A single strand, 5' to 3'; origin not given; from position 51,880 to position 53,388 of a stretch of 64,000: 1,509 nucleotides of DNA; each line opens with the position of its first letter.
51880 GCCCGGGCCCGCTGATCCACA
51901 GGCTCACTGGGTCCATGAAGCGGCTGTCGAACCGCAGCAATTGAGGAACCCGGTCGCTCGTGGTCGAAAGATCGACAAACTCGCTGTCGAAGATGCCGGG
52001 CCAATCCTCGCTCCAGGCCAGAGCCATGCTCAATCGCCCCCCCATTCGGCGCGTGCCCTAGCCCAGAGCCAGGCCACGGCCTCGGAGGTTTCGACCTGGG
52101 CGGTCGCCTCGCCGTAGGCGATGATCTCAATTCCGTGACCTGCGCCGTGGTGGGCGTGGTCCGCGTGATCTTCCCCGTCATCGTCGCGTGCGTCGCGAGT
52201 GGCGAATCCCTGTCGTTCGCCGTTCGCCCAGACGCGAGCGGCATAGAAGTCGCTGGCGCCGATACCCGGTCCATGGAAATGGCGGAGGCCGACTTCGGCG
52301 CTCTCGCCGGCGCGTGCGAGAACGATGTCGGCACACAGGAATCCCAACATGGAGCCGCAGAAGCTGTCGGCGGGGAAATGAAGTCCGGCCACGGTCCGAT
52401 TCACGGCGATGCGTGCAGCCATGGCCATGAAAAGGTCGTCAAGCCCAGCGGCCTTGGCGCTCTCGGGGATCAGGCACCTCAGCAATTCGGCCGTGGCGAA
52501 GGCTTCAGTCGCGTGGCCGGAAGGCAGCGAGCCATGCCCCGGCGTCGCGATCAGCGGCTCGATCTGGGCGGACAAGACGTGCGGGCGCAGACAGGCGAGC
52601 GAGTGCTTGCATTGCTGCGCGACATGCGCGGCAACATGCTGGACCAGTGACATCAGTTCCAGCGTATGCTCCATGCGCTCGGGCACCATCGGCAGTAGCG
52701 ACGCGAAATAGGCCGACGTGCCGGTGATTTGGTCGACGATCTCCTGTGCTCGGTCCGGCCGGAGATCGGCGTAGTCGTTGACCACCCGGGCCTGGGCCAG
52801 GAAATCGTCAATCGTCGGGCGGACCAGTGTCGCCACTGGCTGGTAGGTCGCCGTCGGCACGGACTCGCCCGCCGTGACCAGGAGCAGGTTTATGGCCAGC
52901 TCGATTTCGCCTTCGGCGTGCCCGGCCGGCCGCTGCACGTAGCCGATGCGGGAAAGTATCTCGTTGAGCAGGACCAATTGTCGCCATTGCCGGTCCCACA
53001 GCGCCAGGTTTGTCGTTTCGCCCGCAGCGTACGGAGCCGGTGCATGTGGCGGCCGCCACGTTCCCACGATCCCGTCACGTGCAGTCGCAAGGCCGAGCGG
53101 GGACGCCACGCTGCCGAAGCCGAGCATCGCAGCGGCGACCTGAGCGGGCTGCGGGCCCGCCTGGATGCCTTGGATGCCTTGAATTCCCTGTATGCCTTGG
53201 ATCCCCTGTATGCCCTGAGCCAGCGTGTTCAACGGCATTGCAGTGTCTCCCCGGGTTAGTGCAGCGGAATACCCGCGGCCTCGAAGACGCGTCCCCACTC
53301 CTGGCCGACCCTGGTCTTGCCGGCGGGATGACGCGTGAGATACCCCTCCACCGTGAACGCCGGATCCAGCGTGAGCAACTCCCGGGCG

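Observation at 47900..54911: Intact orphan module: SARP/TPR regulator, PAP2/haloperoxidase-like protein, atypical cytoplasmic S8 subtilase, double-hotdog-like protein and membrane protein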

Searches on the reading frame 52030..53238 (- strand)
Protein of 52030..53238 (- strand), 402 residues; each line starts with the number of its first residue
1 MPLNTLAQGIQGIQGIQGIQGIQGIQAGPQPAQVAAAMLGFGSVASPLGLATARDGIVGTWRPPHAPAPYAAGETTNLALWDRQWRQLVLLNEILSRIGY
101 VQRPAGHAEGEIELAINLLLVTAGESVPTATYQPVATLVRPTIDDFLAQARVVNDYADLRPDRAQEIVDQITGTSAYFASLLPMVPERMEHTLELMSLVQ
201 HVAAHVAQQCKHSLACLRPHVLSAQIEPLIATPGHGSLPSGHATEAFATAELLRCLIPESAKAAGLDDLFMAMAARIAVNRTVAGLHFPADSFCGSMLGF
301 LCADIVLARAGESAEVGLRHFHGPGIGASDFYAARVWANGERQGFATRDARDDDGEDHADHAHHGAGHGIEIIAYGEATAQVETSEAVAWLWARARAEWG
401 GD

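Call 6: search_protein_families(library=pfam, proteins=[window:52030-53238:-], max_evalue=0.01)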
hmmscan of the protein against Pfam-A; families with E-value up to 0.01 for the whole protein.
window:52030-53238:- (402 aa): 1 family
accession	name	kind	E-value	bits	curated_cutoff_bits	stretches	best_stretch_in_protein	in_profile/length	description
PF01569.27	PAP2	-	3.3e-14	53.2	27.2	1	208-306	17-121/130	PAP2 superfamily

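Call 7: search_protein_families(library=padloc, proteins=[window:52030-53238:-], max_evalue=0.01)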
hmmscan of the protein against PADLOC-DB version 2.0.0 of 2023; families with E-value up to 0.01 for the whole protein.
window:52030-53238:- (402 aa): 0 families

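Call 8: search_protein_families(library=ncbifam, proteins=[window:52030-53238:-], max_evalue=0.01)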
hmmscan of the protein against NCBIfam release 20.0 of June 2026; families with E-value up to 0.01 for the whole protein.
window:52030-53238:- (402 aa): 2 families
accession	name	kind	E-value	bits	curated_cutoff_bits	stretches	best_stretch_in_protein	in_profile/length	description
NF047884.1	UdeprDiPSep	equivalog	0.00018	21.5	250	1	206-306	88-183/188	undecaprenyl-diphosphatase SepP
NF008813.0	PRK11837.1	equivalog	0.00033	20.6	229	1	206-319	74-184/202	undecaprenyl-diphosphate phosphatase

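Call 11: search_solved_structures(query=window:52030-53238:-, max_evalue=1, show_alignments=2)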
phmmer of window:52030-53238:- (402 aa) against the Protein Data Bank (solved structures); distinct sequences matched with E-value up to 1: 6.
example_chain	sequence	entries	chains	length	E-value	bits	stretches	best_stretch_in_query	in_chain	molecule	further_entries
7f17_A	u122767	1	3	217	7.1e-10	42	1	186-301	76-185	Acid phosphatase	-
7f18_A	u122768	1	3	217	1.6e-09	40.9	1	186-301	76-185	Acid phosphatase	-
6ebu_A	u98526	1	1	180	0.00028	23.6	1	218-307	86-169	LpxE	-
1fi3_A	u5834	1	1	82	0.16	14.5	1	26-81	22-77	CYTOCHROME C-551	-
1qi9_A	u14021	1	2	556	0.51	12.8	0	195-257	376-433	Vanadium-dependent bromoperoxidase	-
2i8f_A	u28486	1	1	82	0.65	12.5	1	26-81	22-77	Cytochrome c-551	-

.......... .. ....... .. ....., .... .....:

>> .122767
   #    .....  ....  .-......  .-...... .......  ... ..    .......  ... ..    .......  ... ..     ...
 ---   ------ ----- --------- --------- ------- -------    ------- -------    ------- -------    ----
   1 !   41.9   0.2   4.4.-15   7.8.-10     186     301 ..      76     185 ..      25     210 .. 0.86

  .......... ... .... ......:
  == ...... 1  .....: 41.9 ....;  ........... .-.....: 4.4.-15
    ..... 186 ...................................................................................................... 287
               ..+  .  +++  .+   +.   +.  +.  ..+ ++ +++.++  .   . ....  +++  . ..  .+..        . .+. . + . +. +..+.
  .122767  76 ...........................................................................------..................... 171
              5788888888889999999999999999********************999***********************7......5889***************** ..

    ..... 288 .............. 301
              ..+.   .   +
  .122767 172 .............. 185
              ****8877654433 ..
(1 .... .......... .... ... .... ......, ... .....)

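Call 26: find_homologous_proteins(query=window:52030-53238:-)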
Query window:52030-53238:- (402 aa): 247 proteins with E <= 0.001 among 8000 candidates; the best 120 are listed.
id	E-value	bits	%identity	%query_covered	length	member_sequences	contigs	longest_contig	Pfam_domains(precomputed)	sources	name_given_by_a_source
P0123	9.1e-85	303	48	88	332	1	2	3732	PF22778.4,PF01569.28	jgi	jgi:hypothetical protein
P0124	9.1e-83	297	48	88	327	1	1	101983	PF22778.4,PF01569.28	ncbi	ncbi:MAG: phosphatase PAP2 family protein [Pseudomonadota bacterium]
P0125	2.1e-81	292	53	70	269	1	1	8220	PF01569.28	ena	-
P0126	2.2e-80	289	48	81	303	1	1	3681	PF22778.4,PF01569.28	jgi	jgi:hypothetical protein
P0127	4.2e-78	282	50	76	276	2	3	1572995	PF01569.28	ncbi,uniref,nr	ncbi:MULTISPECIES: phosphatase PAP2 family protein [unclassified Ruegeria]|uniref:phosphatase PAP2 f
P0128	7.5e-77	277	44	90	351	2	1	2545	PF22778.4,PF01569.28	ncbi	ncbi:MAG: phosphatase PAP2 family protein [Pseudomonadota bacterium]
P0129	3.0e-76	275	48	78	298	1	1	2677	PF22778.4,PF01569.28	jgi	jgi:hypothetical protein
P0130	4.9e-74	268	47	78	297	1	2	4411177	PF22778.4,PF01569.28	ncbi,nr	ncbi:phosphatase PAP2 family protein [Sedimentitalea nanhaiensis]|nr:phosphatase PAP2 family protein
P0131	1.7e-73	266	44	88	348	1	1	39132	PF22778.4,PF01569.28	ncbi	ncbi:MAG: phosphatase PAP2 family protein [Pseudomonadota bacterium]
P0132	1.6e-64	237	40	87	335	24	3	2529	PF01569.28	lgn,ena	-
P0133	4.7e-60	222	40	90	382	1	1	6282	PF22778.4,PF01569.28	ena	-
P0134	2.2e-57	213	37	86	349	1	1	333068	PF01569.28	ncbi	-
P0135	6.3e-57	212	37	98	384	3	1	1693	PF01569.28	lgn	-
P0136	1.4e-55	207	38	87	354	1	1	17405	PF01569.28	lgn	-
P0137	1.6e-55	207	48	66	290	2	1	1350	PF01569.28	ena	-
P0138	1.1e-53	201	37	87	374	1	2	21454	PF22778.4,PF01569.28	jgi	jgi:membrane-associated phospholipid phosphatase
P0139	1.1e-53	201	37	87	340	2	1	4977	PF01569.28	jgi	-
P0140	2.0e-53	200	38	88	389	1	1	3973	PF01569.28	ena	-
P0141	5.5e-53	199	37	87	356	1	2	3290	PF01569.28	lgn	-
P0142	1.3e-52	198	42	80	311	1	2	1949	PF22778.4,PF01569.28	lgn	-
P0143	1.7e-52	197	37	87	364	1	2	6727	PF01569.28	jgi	jgi:hypothetical protein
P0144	3.6e-50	190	36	88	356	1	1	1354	PF01569.28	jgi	jgi:membrane-associated phospholipid phosphatase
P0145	7.5e-50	189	39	80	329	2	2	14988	PF01569.28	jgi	jgi:hypothetical protein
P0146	1.8e-49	187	40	70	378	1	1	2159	PF22778.4,PF01569.28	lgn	-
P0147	1.8e-49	187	42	65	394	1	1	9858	PF22778.4,PF01569.28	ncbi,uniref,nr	ncbi:phosphatase PAP2 family protein [uncultured Roseobacter sp.]|uniref:phosphatase PAP2 family pro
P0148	5.0e-49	186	36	86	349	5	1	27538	PF01569.28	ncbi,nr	ncbi:MAG TPA: phosphatase PAP2 family protein [Reyranella sp.]|nr:phosphatase PAP2 family protein [R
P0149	8.4e-49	185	34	90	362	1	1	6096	PF01569.28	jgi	-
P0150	1.2e-48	185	35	90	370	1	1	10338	PF22778.4,PF01569.28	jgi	jgi:membrane-associated phospholipid phosphatase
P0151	1.3e-48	184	35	88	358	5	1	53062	PF01569.28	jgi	jgi:membrane-associated phospholipid phosphatase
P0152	1.4e-48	184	37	88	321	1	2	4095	PF01569.28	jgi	jgi:membrane-associated phospholipid phosphatase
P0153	3.5e-48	183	36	91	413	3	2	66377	PF01569.28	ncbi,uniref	ncbi:MAG: phosphatase PAP2 family protein [Pelagimonas sp.]|uniref:phosphatase PAP2 family protein n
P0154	5.2e-48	182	37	81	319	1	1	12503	PF22778.4,PF01569.28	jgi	jgi:membrane-associated phospholipid phosphatase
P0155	5.2e-48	182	36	87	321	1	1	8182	PF22778.4,PF01569.28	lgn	-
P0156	9.0e-48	182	35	87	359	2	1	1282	PF01569.28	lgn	-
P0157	3.2e-47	180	41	63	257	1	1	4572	PF01569.28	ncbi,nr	ncbi:MAG TPA: phosphatase PAP2 family protein, partial [Alphaproteobacteria bacterium]|nr:phosphatas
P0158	3.5e-47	180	49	49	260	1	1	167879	PF22778.4,PF01569.28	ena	-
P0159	4.1e-47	179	35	97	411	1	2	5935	PF22778.4,PF01569.28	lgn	-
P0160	1.1e-46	178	36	87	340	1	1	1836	PF01569.28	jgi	jgi:membrane-associated phospholipid phosphatase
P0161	3.3e-46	177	38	79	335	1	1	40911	PF01569.28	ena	-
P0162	3.8e-46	176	39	68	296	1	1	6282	PF22778.4,PF01569.28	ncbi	-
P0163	6.4e-45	172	38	71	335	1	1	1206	PF01569.28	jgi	jgi:hypothetical protein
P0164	6.7e-45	172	39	69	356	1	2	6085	PF01569.28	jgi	-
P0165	1.3e-44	171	34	87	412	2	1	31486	PF01569.28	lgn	-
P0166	1.6e-44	171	34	86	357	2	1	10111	PF01569.28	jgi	jgi:hypothetical protein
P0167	1.7e-44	171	36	84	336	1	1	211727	PF01569.28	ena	-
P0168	3.4e-44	170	41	66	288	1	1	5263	PF22778.4,PF01569.28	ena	-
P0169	3.7e-44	170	33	87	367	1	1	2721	PF22778.4,PF01569.28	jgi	-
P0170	4.8e-44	169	35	87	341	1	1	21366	PF01569.28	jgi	jgi:hypothetical protein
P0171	8.7e-44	169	35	86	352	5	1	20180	PF01569.28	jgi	jgi:hypothetical protein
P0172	1.4e-43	168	34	87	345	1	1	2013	PF01569.28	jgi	-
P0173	2.3e-42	164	35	87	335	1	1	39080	PF22778.4,PF01569.28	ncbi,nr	ncbi:MAG: phosphatase PAP2 family protein [Burkholderiales bacterium]|nr:phosphatase PAP2 family pro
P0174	2.4e-42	164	41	68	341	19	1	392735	PF22778.4,PF01569.28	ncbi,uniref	ncbi:phosphatase PAP2 family protein [Hydrogenophaga sp. ZJX-1]|uniref:phosphatase PAP2 family prote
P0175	3.1e-42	163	38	67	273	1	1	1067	PF22778.4,PF01569.28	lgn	-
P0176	3.9e-42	163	37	78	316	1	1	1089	PF22778.4,PF01569.28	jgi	jgi:membrane-associated phospholipid phosphatase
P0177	4.3e-42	163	35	86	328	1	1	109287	PF01569.28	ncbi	-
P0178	6.6e-42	162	34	72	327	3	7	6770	PF01569.28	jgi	jgi:membrane-associated phospholipid phosphatase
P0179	8.2e-42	162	39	66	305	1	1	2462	PF01569.28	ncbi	ncbi:MAG: phosphatase PAP2 family protein, partial [Pseudomonadota bacterium]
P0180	9.4e-42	162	34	78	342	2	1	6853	PF22778.4,PF01569.28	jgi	jgi:membrane-associated phospholipid phosphatase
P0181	9.8e-42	162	37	68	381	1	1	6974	PF01569.28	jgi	jgi:membrane-associated phospholipid phosphatase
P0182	9.9e-42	162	35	87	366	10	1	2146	PF01569.28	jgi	jgi:membrane-associated phospholipid phosphatase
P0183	1.0e-41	162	38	66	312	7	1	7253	PF01569.28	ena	-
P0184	1.0e-41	162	35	86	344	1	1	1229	PF01569.28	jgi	jgi:hypothetical protein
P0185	1.5e-41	161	41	62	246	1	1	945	PF22778.4,PF01569.28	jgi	jgi:membrane-associated phospholipid phosphatase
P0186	2.7e-41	160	34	89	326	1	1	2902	PF22778.4,PF01569.28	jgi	jgi:membrane-associated phospholipid phosphatase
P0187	3.1e-41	160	34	81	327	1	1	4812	PF01569.28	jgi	jgi:membrane-associated phospholipid phosphatase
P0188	3.6e-41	160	34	87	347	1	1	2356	PF01569.28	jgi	jgi:hypothetical protein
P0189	4.7e-41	160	35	80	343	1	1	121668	PF22778.4,PF01569.28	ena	-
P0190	4.8e-41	160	38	66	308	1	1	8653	PF22778.4,PF01569.28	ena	-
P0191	6.0e-41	159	37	70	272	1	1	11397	PF01569.28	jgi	jgi:membrane-associated phospholipid phosphatase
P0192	6.9e-41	159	32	85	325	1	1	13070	PF22778.4,PF01569.28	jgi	-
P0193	1.0e-40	158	34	77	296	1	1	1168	PF01569.28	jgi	jgi:membrane-associated phospholipid phosphatase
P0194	1.1e-40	158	40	58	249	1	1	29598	PF22778.4,PF01569.28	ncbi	ncbi:MAG: phosphatase PAP2 family protein [Pseudomonadota bacterium]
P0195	1.1e-40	158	38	65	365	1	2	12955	PF22778.4,PF01569.28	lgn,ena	-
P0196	1.3e-40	158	35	87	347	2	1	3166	PF22778.4,PF01569.28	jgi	jgi:membrane-associated phospholipid phosphatase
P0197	1.5e-40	158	51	40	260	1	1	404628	PF22778.4,PF01569.28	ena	-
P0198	2.1e-40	157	35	81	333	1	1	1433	PF22778.4,PF01569.28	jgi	jgi:hypothetical protein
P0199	2.3e-40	157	33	92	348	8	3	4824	PF22778.4,PF01569.28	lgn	-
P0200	2.5e-40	157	35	66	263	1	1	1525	PF01569.28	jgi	jgi:membrane-associated phospholipid phosphatase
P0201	3.0e-40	157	39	68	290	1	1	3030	PF01569.28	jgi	jgi:membrane-associated phospholipid phosphatase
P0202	3.2e-40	157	38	78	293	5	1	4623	PF01569.28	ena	-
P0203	5.0e-40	156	42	53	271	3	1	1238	PF01569.28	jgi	jgi:hypothetical protein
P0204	6.1e-40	156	35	87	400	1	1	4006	PF01569.28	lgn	-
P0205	8.2e-40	155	37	71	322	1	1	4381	PF22778.4,PF01569.28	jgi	-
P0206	9.1e-40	155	39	65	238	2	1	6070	PF01569.28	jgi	-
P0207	1.2e-39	155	35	80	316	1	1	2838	PF01569.28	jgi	jgi:hypothetical protein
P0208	1.3e-39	155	43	54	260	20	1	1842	PF01569.28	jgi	jgi:hypothetical protein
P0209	2.2e-39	154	36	89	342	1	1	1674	PF22778.4,PF01569.28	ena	-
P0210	2.7e-39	154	38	72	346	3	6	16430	PF22778.4,PF01569.28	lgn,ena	-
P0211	2.8e-39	154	34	88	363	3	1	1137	PF22778.4,PF01569.28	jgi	jgi:membrane-associated phospholipid phosphatase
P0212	2.8e-39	154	38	69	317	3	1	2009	PF22778.4,PF01569.28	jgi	jgi:hypothetical protein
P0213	3.4e-39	153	38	66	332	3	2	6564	PF01569.28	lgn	-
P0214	3.8e-39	153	39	69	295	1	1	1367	PF01569.28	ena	-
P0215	3.9e-39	153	32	86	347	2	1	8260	PF22778.4,PF01569.28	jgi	jgi:hypothetical protein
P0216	7.3e-39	152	40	65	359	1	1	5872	PF01569.28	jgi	jgi:membrane-associated phospholipid phosphatase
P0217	9.6e-39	152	37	67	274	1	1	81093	PF01569.28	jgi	jgi:membrane-associated phospholipid phosphatase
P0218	1.1e-38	152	38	65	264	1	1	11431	PF22778.4,PF01569.28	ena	-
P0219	1.2e-38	152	38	66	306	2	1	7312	PF22778.4,PF01569.28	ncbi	ncbi:MAG: phosphatase PAP2 family protein [Burkholderiaceae bacterium]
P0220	1.2e-38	152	41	65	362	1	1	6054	PF01569.28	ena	-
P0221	1.7e-38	151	45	44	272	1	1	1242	PF22778.4,PF01569.28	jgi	jgi:membrane-associated phospholipid phosphatase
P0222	2.2e-38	151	38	66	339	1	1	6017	PF01569.28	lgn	-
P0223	2.4e-38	151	42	49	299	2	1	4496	PF22778.4,PF01569.28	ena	-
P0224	2.5e-38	151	37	87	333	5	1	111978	PF22778.4,PF01569.28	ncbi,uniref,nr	ncbi:phosphatase PAP2 family protein [Hydrogenophaga aromaticivorans]|uniref:phosphatase PAP2 family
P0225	3.1e-38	150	46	47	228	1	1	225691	PF01569.28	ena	-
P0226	3.2e-38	150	41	50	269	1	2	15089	PF22778.4,PF01569.28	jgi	jgi:hypothetical protein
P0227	5.6e-38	149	34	83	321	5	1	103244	PF22778.4,PF01569.28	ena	-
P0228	5.8e-38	149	34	80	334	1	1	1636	PF01569.28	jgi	-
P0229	6.4e-38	149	34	80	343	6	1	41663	PF22778.4,PF01569.28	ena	-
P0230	1.1e-37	149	35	80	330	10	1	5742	PF01569.28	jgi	jgi:hypothetical protein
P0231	1.1e-37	148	35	71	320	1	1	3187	PF22778.4,PF01569.28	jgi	jgi:hypothetical protein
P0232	1.3e-37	148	43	50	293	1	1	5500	PF01569.28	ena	-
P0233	1.4e-37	148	34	88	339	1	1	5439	PF01569.28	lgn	-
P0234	1.7e-37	148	40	67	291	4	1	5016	PF01569.28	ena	-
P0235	2.1e-37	148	33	87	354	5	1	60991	PF22778.4,PF01569.28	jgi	-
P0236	3.3e-37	147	43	51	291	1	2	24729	PF22778.4,PF01569.28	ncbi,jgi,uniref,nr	ncbi:phosphatase PAP2 family protein [Polaromonas sp.]|jgi:membrane-associated phospholipid phosphat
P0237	3.6e-37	147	34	80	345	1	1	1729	PF22778.4,PF01569.28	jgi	-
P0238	4.3e-37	146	34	68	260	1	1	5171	PF01569.28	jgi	jgi:hypothetical protein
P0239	5.4e-37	146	35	82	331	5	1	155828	PF22778.4,PF01569.28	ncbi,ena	-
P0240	5.7e-37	146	33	87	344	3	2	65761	PF01569.28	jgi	jgi:hypothetical protein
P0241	6.4e-37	146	36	68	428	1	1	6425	PF01569.28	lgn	-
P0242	7.7e-37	146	37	60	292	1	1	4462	PF01569.28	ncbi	ncbi:MAG: phosphatase PAP2 family protein, partial [Pseudomonadota bacterium]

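Call 41: predict_structure(alignment_id=A2)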
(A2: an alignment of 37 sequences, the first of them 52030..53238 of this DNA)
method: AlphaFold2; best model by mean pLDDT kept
length: 402 residues; sequences in the alignment: 37
mean_pLDDT: 84.3   pTM: 0.81
mean pLDDT of the five models: 84.3, 83.9, 82.7, 82.6, 81.7
residues with pLDDT >= 90: 263; 70-90: 69; 50-70: 15; < 50: 55
segments of 3 or more residues with pLDDT < 50: 1-30, 36-38, 40-42, 350-353, 355-367
pLDDT, mean of each block of 10 residues (from residue 1): 39 37 39 49 63 77 85 91 95 98 87 96 90 97 95 93 94 91 88 97 98 95 93 90 98 96 94 97 95 98 98 95 92 93 75 46 47 87 96 95 55
secondary structure, 60 per line:
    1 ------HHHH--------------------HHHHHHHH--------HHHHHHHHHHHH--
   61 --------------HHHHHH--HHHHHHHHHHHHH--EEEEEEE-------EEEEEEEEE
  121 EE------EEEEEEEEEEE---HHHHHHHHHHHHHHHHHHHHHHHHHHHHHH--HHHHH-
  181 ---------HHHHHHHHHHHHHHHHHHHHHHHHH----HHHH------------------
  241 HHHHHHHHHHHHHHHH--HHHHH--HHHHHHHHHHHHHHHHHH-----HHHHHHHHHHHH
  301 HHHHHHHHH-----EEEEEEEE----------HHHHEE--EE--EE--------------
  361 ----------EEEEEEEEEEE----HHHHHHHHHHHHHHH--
elements in order: H7-10 H31-38 H47-58 H75-80 H83-95 E98-104 E112-122 E129-139 H143-172 H175-179 H190-214 H219-222 H241-256 H259-263 H266-283 H289-309 E315-322 H333-336 E371-381 H386-400

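Call 45: fold_search(model_id=the predicted structure, library=pdb)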
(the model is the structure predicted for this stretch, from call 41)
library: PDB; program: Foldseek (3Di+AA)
matches with E <= 10: 443; with E <= 0.001: 19
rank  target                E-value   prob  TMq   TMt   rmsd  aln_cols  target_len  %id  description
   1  7f17_A                1.9e-06  1.00  0.35  0.65   2.6       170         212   28  Crystal Structure of acid phosphatase (released 2021-10-27)
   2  7f17_C                2.9e-06  1.00  0.36  0.65   2.6       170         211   28  Crystal Structure of acid phosphatase (released 2021-10-27)
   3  7f17_B                3.2e-06  1.00  0.38  0.69   2.3       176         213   27  Crystal Structure of acid phosphatase (released 2021-10-27)
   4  7f18_A                5.1e-06  1.00  0.35  0.65   2.6       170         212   27  Crystal Structure of a mutant of acid phosphatase from Pseudomonas aeruginosa (Q57H/W58P/D135R) (released 2021-10-27)
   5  7f18_C                6.0e-06  1.00  0.36  0.65   2.6       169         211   26  Crystal Structure of a mutant of acid phosphatase from Pseudomonas aeruginosa (Q57H/W58P/D135R) (released 2021-10-27)
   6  8yc1_B                1.2e-04  1.00  0.36  0.62   2.4       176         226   17  Acid phosphate hydrolase from Shigella flexneri (apo) (released 2025-02-19)
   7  9qcj_C                2.3e-04  1.00  0.36  0.62   2.5       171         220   20  Crystal structure of PhoC wild type acid phosphatase (released 2026-01-14)
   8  9qcj_A                2.4e-04  1.00  0.36  0.63   2.7       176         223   20  Crystal structure of PhoC wild type acid phosphatase (released 2026-01-14)
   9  9qci_A                2.7e-04  1.00  0.36  0.62   2.6       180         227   18  Crystal structure of PhoC mutant acid phosphatase (released 2026-01-14)
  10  1iw8_A                2.8e-04  1.00  0.33  0.57   3.4       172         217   17  Crystal Structure of a mutant of acid phosphatase from Escherichia blattae (G74D/I153T) (released 2002-09-11)
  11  9qci_B                3.0e-04  1.00  0.36  0.62   2.5       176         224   18  Crystal structure of PhoC mutant acid phosphatase (released 2026-01-14)
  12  1eoi_A                3.3e-04  1.00  0.35  0.61   2.7       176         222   16  CRYSTAL STRUCTURE OF ACID PHOSPHATASE FROM ESCHERICHIA BLATTAE COMPLEXED WITH THE TRANSITION STATE ANALOG MOLYBDATE (released 2001-03-23)
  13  8yc1_A                3.9e-04  1.00  0.36  0.61   2.5       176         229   16  Acid phosphate hydrolase from Shigella flexneri (apo) (released 2025-02-19)
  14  1iw8_B                4.7e-04  1.00  0.33  0.57   3.3       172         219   17  Crystal Structure of a mutant of acid phosphatase from Escherichia blattae (G74D/I153T) (released 2002-09-11)
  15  5jki                  6.2e-04  1.00  0.33  0.62   4.2       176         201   19  Crystal structure of the first transmembrane PAP2 type phosphatidylglycerolphosphate phosphatase from Bacillus subtilis (released 2017-02-22)
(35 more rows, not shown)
